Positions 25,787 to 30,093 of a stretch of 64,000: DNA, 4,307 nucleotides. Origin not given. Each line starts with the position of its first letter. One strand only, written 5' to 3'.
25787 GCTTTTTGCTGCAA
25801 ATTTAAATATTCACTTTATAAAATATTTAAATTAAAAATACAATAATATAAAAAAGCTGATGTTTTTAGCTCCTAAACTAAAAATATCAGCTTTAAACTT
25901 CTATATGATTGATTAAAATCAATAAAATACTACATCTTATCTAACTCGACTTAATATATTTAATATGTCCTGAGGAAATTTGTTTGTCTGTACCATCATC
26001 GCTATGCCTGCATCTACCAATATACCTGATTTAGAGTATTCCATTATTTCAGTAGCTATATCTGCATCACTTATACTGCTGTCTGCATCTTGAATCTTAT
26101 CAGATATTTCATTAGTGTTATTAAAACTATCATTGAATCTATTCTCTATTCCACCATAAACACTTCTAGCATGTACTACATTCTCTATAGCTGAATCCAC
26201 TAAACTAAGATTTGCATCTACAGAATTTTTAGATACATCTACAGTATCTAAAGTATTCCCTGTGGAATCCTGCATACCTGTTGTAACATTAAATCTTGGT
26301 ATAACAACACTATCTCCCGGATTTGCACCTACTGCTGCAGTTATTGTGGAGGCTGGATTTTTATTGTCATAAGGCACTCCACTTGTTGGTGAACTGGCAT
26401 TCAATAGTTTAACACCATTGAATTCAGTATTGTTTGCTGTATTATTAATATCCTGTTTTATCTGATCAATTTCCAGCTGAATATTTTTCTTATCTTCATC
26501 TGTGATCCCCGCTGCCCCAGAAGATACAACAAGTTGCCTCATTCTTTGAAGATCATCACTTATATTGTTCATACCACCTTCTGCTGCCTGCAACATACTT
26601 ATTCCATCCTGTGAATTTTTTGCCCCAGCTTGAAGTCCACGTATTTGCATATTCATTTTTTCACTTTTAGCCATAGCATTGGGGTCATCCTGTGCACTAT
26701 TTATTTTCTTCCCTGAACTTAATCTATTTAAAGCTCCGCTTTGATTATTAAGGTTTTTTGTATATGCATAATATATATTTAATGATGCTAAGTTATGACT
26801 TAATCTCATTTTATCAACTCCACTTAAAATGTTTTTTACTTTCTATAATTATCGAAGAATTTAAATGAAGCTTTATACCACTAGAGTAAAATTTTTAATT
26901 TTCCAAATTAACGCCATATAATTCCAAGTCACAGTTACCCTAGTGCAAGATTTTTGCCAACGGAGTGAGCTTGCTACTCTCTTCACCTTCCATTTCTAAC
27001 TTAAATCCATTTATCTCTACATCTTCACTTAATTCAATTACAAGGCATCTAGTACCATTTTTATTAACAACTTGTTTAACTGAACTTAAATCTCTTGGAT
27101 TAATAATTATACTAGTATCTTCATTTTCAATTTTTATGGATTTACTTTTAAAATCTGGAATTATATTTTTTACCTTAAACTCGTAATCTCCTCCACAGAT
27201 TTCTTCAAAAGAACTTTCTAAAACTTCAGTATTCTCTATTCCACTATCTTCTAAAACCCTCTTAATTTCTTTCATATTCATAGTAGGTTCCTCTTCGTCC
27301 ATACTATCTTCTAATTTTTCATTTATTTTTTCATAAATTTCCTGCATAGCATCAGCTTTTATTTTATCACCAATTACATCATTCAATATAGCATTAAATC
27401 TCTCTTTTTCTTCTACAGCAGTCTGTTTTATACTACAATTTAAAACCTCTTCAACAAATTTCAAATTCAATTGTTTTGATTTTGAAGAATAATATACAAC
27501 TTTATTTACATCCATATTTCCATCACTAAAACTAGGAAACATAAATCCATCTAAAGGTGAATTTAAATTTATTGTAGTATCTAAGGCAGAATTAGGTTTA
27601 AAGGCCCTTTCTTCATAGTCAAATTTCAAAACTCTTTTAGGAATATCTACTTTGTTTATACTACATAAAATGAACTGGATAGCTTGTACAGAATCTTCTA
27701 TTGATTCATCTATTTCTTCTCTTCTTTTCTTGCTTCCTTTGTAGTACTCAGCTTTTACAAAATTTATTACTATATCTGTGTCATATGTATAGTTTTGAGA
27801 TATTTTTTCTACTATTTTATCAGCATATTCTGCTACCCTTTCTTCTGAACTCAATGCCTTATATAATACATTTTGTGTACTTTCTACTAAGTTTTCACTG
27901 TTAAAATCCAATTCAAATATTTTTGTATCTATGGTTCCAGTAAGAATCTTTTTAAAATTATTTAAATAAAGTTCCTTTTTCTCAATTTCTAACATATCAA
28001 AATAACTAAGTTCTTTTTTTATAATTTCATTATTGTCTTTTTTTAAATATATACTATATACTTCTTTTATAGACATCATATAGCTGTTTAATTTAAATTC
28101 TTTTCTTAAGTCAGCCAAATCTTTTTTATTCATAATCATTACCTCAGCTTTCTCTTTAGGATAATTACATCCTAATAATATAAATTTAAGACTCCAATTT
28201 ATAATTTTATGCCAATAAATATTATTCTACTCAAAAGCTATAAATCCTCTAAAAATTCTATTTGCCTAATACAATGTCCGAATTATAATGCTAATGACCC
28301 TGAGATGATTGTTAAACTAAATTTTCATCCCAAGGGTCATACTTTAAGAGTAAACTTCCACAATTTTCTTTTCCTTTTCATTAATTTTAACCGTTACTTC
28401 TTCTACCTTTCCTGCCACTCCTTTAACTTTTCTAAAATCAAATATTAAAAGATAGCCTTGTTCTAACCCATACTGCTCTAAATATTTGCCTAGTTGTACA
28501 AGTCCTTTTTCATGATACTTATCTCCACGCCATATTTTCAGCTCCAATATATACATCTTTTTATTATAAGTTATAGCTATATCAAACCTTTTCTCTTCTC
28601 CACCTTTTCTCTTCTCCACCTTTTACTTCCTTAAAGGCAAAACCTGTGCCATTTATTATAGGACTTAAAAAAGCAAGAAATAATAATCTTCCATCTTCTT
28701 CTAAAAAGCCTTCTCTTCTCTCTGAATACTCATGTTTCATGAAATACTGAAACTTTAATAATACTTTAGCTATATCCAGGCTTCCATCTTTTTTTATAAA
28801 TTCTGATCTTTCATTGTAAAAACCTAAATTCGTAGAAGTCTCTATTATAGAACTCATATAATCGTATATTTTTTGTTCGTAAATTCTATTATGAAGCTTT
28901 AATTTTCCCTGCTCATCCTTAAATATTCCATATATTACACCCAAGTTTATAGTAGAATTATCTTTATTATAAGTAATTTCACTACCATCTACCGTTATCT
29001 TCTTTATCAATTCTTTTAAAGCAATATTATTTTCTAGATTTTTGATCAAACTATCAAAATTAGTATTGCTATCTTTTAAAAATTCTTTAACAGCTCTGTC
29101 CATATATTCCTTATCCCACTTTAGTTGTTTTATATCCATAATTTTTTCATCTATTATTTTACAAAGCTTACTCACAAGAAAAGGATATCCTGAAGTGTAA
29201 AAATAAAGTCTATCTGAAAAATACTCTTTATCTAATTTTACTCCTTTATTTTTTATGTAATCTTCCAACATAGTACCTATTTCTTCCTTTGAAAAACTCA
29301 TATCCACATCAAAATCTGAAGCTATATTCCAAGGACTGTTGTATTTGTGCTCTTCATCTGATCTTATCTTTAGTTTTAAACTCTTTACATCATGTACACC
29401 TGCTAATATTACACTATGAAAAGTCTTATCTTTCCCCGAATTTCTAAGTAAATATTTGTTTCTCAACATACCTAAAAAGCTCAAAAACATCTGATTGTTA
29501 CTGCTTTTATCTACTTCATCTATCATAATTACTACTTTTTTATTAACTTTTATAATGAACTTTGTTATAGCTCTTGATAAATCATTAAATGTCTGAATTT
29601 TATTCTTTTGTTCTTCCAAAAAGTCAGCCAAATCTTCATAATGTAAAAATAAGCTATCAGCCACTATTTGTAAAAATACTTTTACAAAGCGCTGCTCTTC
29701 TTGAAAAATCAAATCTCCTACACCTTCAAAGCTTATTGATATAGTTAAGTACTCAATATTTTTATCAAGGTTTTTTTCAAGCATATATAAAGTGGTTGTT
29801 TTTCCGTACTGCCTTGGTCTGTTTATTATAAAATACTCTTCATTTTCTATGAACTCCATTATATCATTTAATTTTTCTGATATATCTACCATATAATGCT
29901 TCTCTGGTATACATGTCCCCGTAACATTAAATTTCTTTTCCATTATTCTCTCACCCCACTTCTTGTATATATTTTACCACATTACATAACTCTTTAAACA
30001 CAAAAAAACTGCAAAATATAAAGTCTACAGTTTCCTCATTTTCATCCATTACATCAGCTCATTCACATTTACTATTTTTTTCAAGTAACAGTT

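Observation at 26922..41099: Candidate cassette-exchange system: five co-oriented palindromic sites whose flanks occur in all four combinations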

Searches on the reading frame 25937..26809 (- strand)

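Call 10: search_protein_families(library=pfam, proteins=[window:25937-26809:-], max_evalue=0.01)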
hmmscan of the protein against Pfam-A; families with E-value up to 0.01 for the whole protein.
window:25937-26809:- (290 aa): 2 families
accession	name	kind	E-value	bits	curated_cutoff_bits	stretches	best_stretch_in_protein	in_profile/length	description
PF00669.25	Flagellin_N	-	5.5e-33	114.4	26.6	1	4-139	2-137/139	Bacterial flagellin N-terminal helical region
PF00700.27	Flagellin_C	-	1.1e-17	64.6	23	1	202-286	2-86/86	Bacterial flagellin C-terminal helical region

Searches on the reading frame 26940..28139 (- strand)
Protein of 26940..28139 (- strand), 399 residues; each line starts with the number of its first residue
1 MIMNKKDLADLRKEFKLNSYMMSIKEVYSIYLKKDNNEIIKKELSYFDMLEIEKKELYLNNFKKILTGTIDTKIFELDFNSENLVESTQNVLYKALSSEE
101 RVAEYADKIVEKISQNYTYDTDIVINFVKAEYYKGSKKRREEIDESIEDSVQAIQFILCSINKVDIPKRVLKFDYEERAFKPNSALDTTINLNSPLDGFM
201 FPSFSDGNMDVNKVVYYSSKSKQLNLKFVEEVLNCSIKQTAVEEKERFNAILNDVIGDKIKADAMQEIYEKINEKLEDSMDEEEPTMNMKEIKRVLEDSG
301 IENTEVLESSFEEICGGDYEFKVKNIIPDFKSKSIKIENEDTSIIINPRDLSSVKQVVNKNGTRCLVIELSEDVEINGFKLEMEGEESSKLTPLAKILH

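Call 10: search_protein_families(library=pfam, proteins=[window:26940-28139:-], max_evalue=0.01)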
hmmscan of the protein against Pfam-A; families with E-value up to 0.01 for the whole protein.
window:26940-28139:- (399 aa): 1 family
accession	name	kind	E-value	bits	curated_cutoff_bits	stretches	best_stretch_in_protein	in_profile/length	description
PF14199.11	DUF4317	-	1.2e-104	351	27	1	3-379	1-370/370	Domain of unknown function (DUF4317)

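Call 14: find_encoding_contigs(protein=window:26940-28139:-, flank=10000, max_places=10)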
Protein window:26940-28139:- (399 aa): no gene with exactly this product is on record in the collection.

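Call 27: search_protein_families(library=ncbifam, proteins=[window:26940-28139:-], max_evalue=0.01)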
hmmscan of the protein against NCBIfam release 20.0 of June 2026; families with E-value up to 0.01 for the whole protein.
window:26940-28139:- (399 aa): 0 families

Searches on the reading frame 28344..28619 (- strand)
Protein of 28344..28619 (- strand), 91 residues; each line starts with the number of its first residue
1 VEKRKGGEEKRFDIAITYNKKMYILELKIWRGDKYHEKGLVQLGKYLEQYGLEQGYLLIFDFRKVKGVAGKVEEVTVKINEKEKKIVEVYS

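Call 10: search_protein_families(library=pfam, proteins=[window:28344-28619:-], max_evalue=0.01)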
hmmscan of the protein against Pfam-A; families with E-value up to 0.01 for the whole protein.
window:28344-28619:- (91 aa): 1 family
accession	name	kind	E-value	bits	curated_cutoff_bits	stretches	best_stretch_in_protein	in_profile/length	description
PF13366.12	PDDEXK_3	-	0.0021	18.9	22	1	7-63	58-109/117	PD-(D/E)XK nuclease superfamily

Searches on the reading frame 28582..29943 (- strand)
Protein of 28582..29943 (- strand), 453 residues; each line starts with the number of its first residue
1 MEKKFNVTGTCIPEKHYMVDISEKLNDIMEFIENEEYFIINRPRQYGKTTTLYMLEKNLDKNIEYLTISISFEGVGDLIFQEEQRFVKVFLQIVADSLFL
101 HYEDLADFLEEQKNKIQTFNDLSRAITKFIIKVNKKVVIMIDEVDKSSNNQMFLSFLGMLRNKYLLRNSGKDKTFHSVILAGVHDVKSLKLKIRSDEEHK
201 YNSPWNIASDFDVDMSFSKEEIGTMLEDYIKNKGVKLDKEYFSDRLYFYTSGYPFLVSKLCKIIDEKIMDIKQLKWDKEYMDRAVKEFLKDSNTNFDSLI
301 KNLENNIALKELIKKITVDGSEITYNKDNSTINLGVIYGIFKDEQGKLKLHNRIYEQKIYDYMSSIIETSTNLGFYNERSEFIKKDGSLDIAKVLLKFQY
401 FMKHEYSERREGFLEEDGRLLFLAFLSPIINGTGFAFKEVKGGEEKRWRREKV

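Call 10: search_protein_families(library=pfam, proteins=[window:28582-29943:-], max_evalue=0.01)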
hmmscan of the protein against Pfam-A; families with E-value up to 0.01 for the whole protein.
window:28582-29943:- (453 aa): 4 families
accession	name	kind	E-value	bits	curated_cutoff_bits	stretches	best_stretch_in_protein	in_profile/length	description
PF14516.12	AAA_35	-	1.1e-10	41.3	27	1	39-356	35-326/331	AAA-like domain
PF09820.16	AAA-ATPase_like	-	2.5e-07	31.1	26.1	1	24-187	20-196/201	Predicted AAA-ATPase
PF13173.12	AAA_14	-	2.8e-05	24.6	27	0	37-155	4-82/129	AAA domain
PF13401.12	AAA_22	-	5.2e-05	24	27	1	45-186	15-126/130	AAA domain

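Call 27: search_protein_families(library=ncbifam, proteins=[window:28582-29943:-], max_evalue=0.01)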
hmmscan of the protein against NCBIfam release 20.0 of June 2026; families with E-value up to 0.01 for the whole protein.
window:28582-29943:- (453 aa): 0 families
